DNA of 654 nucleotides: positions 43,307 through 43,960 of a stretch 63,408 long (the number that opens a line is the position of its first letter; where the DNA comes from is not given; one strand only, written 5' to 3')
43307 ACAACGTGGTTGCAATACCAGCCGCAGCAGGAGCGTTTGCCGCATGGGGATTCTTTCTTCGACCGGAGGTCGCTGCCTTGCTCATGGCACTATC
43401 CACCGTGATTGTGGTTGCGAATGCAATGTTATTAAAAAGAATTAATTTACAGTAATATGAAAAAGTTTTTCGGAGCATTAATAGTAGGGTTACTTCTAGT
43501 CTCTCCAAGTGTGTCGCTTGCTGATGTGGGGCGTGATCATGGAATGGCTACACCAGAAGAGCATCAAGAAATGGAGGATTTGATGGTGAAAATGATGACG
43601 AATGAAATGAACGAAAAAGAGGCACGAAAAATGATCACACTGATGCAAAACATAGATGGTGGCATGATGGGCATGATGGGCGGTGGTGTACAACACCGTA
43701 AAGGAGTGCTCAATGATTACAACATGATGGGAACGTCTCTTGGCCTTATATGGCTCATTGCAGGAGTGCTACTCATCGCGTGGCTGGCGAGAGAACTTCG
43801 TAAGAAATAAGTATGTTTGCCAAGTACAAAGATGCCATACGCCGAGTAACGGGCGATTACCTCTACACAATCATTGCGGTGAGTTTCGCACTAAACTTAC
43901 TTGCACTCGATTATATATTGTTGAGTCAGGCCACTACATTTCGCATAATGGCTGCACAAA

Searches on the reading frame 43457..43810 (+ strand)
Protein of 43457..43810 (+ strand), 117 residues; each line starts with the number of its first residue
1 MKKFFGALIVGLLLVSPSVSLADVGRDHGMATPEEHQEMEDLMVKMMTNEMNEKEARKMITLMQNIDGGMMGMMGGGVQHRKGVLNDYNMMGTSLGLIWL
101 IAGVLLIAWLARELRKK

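Call 3: search_protein_families(library=pfam, proteins=[window:43457-43810:+], max_evalue=0.1)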
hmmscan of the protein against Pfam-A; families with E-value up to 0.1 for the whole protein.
window:43457-43810:+ (117 aa): 0 families

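Call 4: search_protein_families(library=ncbifam, proteins=[window:43457-43810:+], max_evalue=0.1)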
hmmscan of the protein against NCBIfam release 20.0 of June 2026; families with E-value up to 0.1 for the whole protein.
window:43457-43810:+ (117 aa): 1 family
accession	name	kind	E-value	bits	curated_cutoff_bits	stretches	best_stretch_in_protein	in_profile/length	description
NF011218.0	PRK14625.1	equivalog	0.011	16.1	151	1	18-76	46-103/109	hypothetical protein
